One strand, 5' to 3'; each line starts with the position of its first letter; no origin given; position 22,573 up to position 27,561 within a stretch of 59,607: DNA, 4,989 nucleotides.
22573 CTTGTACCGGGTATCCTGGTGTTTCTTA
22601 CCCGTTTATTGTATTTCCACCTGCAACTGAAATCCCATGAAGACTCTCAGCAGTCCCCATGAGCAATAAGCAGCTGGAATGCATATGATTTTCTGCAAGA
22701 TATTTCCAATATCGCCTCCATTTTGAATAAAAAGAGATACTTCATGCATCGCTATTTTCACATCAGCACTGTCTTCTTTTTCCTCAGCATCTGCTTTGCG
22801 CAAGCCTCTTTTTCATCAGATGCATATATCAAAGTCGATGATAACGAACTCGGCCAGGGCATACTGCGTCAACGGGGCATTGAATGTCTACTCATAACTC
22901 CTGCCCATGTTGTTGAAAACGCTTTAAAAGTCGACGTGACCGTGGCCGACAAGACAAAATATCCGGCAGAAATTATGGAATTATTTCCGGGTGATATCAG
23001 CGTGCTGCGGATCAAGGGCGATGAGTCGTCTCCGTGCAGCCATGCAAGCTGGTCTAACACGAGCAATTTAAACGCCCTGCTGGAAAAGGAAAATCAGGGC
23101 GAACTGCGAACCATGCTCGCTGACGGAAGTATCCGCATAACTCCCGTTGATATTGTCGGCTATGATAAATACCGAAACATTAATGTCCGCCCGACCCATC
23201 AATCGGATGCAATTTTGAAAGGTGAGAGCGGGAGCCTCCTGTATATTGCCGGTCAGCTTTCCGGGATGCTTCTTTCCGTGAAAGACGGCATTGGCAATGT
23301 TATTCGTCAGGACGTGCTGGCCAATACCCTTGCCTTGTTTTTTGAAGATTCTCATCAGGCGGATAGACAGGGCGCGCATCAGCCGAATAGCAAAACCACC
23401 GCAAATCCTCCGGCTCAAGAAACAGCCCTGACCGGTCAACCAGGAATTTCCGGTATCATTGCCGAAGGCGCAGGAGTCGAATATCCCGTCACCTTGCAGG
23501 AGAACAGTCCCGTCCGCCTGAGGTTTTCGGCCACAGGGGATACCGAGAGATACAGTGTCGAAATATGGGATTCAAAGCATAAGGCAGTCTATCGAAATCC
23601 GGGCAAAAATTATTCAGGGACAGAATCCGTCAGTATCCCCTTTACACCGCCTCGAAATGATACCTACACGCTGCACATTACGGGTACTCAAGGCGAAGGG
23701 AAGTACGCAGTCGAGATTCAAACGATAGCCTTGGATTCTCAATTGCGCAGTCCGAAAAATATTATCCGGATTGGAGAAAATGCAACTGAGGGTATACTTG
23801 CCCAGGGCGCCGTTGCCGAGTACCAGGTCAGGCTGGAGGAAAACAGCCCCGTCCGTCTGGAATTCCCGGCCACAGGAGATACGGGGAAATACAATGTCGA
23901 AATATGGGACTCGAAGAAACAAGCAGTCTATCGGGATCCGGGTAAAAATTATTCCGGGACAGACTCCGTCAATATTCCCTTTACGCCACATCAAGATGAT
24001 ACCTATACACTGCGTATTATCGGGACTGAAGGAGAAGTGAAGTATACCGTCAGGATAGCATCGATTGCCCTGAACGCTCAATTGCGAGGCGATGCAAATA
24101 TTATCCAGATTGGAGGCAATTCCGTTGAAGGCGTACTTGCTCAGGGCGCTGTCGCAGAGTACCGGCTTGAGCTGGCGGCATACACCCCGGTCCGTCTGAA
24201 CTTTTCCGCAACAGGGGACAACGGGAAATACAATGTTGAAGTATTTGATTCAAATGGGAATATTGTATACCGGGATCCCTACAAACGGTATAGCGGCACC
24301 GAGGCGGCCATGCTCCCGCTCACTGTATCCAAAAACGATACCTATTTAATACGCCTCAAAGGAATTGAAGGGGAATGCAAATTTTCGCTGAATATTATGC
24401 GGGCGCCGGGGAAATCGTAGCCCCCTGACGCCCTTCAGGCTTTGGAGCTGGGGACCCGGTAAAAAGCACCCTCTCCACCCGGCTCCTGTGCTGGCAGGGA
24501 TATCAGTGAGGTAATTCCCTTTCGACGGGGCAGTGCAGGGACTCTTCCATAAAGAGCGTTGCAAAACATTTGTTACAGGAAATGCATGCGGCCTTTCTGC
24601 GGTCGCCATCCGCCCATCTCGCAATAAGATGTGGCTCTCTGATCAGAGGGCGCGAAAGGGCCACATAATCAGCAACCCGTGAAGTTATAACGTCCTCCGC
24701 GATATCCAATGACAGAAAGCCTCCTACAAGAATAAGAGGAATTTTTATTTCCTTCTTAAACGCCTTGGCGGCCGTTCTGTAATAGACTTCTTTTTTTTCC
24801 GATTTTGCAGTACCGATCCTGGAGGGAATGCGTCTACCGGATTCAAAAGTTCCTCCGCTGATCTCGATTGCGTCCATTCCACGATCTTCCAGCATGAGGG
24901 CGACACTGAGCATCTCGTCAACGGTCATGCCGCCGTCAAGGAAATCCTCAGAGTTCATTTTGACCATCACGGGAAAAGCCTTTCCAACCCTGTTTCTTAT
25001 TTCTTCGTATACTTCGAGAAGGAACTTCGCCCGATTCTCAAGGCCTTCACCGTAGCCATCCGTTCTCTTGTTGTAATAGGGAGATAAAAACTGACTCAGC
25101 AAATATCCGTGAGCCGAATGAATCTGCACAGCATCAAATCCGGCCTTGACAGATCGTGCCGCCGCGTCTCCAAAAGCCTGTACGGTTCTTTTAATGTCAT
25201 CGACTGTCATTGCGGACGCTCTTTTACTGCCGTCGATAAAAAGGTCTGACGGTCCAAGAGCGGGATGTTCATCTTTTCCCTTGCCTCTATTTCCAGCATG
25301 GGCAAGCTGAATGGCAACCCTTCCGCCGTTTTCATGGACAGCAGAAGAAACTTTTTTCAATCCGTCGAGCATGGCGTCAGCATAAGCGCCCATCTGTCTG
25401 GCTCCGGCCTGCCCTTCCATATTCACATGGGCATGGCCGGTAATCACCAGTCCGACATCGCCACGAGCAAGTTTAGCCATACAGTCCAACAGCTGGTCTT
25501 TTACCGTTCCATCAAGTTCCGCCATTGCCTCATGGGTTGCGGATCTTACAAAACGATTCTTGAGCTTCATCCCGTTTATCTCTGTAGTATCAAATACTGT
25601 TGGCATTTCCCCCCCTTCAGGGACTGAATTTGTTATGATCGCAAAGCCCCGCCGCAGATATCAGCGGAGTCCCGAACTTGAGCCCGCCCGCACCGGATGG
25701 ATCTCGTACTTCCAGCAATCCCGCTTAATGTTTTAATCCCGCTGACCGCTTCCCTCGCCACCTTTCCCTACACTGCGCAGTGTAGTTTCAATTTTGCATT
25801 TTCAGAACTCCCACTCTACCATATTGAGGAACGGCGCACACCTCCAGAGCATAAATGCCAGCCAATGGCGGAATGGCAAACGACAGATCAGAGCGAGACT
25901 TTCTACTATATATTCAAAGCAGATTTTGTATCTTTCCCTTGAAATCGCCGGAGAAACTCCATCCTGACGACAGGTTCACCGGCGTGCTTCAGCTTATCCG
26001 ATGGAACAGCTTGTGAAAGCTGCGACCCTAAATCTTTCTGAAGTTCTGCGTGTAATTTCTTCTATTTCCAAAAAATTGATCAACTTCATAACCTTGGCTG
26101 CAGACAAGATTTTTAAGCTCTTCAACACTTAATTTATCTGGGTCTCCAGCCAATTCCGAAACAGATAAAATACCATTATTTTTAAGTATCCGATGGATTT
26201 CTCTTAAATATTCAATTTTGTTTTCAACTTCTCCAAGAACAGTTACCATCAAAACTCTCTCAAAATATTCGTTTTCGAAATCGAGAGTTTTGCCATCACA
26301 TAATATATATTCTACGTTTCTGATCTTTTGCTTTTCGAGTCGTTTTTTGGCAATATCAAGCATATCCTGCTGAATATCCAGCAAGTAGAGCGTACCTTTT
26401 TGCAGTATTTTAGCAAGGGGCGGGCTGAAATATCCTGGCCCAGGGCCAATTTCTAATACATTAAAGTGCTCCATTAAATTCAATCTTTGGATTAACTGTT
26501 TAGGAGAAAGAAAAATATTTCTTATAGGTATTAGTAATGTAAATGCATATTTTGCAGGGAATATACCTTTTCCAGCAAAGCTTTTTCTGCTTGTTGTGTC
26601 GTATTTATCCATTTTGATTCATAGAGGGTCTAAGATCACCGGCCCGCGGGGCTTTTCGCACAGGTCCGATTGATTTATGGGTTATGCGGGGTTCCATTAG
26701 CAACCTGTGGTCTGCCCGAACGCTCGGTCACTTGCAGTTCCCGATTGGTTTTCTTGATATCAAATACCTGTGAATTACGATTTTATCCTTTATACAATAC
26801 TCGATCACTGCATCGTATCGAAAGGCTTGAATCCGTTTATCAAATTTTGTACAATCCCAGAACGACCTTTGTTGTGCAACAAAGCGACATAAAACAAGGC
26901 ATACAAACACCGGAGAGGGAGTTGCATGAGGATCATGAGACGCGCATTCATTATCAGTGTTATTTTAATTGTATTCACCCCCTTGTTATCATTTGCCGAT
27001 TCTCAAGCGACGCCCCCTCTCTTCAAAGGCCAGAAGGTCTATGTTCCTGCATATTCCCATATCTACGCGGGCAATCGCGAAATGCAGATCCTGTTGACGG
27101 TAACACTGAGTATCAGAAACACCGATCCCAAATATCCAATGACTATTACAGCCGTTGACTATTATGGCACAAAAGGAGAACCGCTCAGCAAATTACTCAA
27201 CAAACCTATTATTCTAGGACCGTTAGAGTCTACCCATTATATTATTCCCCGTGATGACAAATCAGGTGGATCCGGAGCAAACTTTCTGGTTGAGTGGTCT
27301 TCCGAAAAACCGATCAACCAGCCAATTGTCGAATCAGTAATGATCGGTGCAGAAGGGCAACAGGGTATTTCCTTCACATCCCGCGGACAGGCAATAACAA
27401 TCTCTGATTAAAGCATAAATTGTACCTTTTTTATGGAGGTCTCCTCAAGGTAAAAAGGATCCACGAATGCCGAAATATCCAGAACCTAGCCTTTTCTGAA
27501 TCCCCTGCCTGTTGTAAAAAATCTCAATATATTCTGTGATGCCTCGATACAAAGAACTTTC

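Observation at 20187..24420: AT-richer four-gene operon of unknown function ending in a secreted trypsin-like protease with triple PPC domains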

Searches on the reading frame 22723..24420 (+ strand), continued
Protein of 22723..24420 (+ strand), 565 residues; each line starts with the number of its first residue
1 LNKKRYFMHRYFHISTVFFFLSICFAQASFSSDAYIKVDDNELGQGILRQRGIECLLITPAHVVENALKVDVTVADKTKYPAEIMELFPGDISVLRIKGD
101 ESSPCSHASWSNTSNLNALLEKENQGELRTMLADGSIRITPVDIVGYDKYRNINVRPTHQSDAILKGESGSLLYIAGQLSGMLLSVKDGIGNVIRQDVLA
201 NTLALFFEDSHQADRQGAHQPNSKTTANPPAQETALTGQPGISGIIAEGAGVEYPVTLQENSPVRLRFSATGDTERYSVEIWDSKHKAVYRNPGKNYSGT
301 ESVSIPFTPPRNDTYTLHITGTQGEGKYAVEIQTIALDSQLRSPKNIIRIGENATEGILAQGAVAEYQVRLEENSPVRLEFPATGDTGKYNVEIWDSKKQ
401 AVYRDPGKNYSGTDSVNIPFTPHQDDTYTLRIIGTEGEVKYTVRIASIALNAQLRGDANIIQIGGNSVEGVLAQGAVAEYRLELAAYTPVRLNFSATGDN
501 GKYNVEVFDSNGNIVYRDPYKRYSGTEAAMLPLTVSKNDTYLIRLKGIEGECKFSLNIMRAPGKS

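Call 39: search_protein_families(library=pfam, proteins=[L025:378-1715:+, L025:1813-2505:+, L025:2496-3464:+, L025:3461-4786:+, L025:4812-6680:-, L026:2546-4687:+, L026:4869-5429:+, L026:5594-6145:+, L026:6341-7027:+, L026:7027-7989:+], max_evalue=0.01)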
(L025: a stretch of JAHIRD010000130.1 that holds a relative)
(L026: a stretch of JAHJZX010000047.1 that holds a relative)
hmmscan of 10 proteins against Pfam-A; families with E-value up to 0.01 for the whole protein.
L025:378-1715:+ (445 aa): 1 family
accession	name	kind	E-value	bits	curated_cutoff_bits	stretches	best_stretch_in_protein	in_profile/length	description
PF04055.27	Radical_SAM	-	6.1e-06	26.9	29.5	1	213-394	1-165/166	Radical SAM superfamily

L025:1813-2505:+ (230 aa): 0 families

L025:2496-3464:+ (322 aa): 0 families

L025:3461-4786:+ (441 aa): 3 families
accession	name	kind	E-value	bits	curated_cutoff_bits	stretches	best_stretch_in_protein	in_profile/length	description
PF02026.21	RyR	-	0.0016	19.1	27.4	0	390-428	52-90/91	RyR domain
PF20036.5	Gp13-like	-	0.0016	18.3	26.4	0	384-429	237-281/313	Major capsid protein 13-like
PF22250.1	PFF1_C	-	0.0028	17.6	24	0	377-435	122-173/246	Vacuolar membrane protease, C-terminal domain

L025:4812-6680:- (622 aa): 2 families
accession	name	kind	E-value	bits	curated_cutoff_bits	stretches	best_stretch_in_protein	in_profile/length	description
PF01314.23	AFOR_C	-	3.3e-122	408.8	27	1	225-613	3-385/385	Aldehyde ferredoxin oxidoreductase, domains 2 & 3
PF02730.20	AFOR_N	-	1.2e-78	263.9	29.8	1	10-209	2-198/199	Aldehyde ferredoxin oxidoreductase, N-terminal domain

L026:2546-4687:+ (713 aa): 14 families
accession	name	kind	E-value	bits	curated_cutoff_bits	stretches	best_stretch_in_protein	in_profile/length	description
PF00082.27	Peptidase_S8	-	1.2e-40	140.1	21.8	1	187-410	8-278/288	Subtilase family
PF18911.6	PKD_4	-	1.2e-34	118.6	27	2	575-653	1-85/85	PKD domain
PF00801.26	PKD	-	1.1e-24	86.6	23.5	2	583-650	9-78/80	PKD domain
PF02839.19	CBM_5_12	-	1.1e-15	57.8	26.2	2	665-703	1-43/44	Carbohydrate-binding module family 5/12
PF22352.2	K319L-like_PKD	-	6.8e-07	29.7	27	1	449-512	13-84/84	K319L-like, PKD domain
PF05922.21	Inhibitor_I9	-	1.7e-06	29.1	21.2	1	74-147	1-79/82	Peptidase inhibitor I9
PF16403.11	Bact_surface_Ig-like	-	2.1e-06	28.1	27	0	485-512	44-71/71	Bacterial surface protein, Ig-like domain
PF15418.12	DUF4625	-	5.1e-05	24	27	0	484-512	102-130/131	Domain of unknown function (DUF4625)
PF01835.25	MG2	-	0.0006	20.6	32.8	0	585-652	30-95/96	MG2 domain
PF17883.6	MBG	-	0.0012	19.7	23.3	0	446-512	24-85/97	MBG domain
PF18981.6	InlK_D3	-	0.0014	19.1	25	0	485-506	47-68/75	Internalin K domain (D3/D4)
PF14600.11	CBM_5_12_2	-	0.0016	18.7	27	0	674-713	28-62/62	Cellulose-binding domain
PF24107.1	DUF7382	-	0.0044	17.3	27.4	0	620-656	9-44/65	Domain of unknown function (DUF7382)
PF05345.18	He_PIG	-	0.0073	17.2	24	0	484-513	67-96/96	Putative Ig domain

L026:4869-5429:+ (186 aa): 1 family
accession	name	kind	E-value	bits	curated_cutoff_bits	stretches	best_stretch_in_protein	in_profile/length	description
PF07603.17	Lcl_C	-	5.6e-25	88.4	34.9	1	41-183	1-117/117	Lcl C-terminal domain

L026:5594-6145:+ (183 aa): 0 families

L026:6341-7027:+ (228 aa): 0 families

L026:7027-7989:+ (320 aa): 0 families
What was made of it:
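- In L026 the trio follows a secreted subtilase carrying PKD and CBM5/12 domains (call 39).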

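Call 46: search_protein_families(library=pfam, alignment_id=A3, max_evalue=0.01)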
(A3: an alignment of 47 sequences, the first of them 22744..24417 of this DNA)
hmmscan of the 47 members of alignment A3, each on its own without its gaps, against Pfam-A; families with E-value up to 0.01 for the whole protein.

A. member 1, window:22744-24417:+ (558 aa): 4 families
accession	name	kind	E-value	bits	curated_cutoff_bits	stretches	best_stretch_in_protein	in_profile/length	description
PF13860.13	FlgD_ig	-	0.00027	21.3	27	0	481-510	10-39/79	FlgD Ig-like domain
PF18962.6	Por_Secre_tail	-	0.0016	19.1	27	0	485-539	12-63/75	Secretion system C-terminal sorting domain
PF24312.1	Ig-like_POM152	-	0.0023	18.7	27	0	239-287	17-67/89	Nucleoporin POM152, Ig-like domain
PF04151.21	PPC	-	0.0051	18.1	25.9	0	473-539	5-69/70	Bacterial pre-peptidase C-terminal domain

B. families by the number of members that match (of 47 scanned): 28 families (the first 25 are shown)
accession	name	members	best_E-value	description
PF18962.6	Por_Secre_tail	22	1e-09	Secretion system C-terminal sorting domain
PF13365.12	Trypsin_2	20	3.8e-10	Trypsin-like peptidase domain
PF13860.13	FlgD_ig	19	5.5e-07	FlgD Ig-like domain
PF04151.21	PPC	15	4.2e-05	Bacterial pre-peptidase C-terminal domain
PF11589.14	DUF3244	12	7.1e-07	Domain of unknown function (DUF3244)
PF10528.15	GLEYA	8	1.1e-06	GLEYA domain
PF23265.1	Ig-like_KY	8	4.4e-06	KY-like, immunoglobulin-like domain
PF12690.13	BsuPI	4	8.7e-06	Intracellular proteinase inhibitor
PF21834.1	DUF6894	3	0.00045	Domain of unknown function (DUF6894)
PF08547.18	CIA30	3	0.0008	Complex I intermediate-associated protein 30 (CIA30)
PF00630.25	Filamin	2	0.0013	Filamin/ABP280 repeat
PF20242.3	Emfourin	1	5.6e-05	Emfourin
PF00089.32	Trypsin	1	0.00059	Trypsin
PF17963.7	Big_9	1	0.0009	Bacterial Ig domain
PF13395.12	HNH_4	1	0.0014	HNH endonuclease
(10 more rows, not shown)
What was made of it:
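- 22744..24420 (+): g4: a 558-aa secreted S1C/HtrA-like serine protease without a PDZ domain (alternative TTG start at 22723). It comprises a signal peptide (res 1-22), the protease domain, a variable linker (res 206-235) and three beta-sandwich repeats. Trypsin_2 matches 20 of 47 members (call 46).
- On Peptidase S1 / clan PA, subfamily S1C (HtrA-like): Trypsin_2 matches 20 of 47 family members, best E 3.8e-10 (call 46).
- Closest known: Secreted peptidases with PPC. Same: Sub-threshold HMM matches occur in many family members (call 46).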

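Call 77: search_protein_families(library=phrogs, proteins=[window:22744-24420:+], max_evalue=0.01)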
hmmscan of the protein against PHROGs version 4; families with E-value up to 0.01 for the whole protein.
window:22744-24420:+ (558 aa): 2 families
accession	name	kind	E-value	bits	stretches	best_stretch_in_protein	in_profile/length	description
phrog_11383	-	unknown function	0.00013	22.5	1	34-93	184-242/462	-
phrog_22007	-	unknown function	0.0021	18.7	0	367-386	26-45/51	-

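Call 82: search_protein_families(library=pfam, proteins=[L026:5594-6145:+, L001:3929-5113:+, L001:5189-5497:+], max_evalue=0.01)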
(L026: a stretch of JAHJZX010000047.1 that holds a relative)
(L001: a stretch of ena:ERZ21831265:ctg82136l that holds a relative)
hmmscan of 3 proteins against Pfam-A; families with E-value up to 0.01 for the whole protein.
L026:5594-6145:+ (183 aa): 0 families

L001:3929-5113:+ (394 aa): 0 families

L001:5189-5497:+ (102 aa): 0 families

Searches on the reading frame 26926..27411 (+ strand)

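Call 69: search_protein_families(library=pfam, proteins=[window:26926-27411:+], max_evalue=0.001)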
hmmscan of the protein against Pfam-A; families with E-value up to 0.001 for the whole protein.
window:26926-27411:+ (161 aa): 1 family
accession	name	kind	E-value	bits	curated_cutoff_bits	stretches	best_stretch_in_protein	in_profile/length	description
PF11322.13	DUF3124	-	7.5e-51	171.9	27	1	35-157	1-123/123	Protein of unknown function (DUF3124)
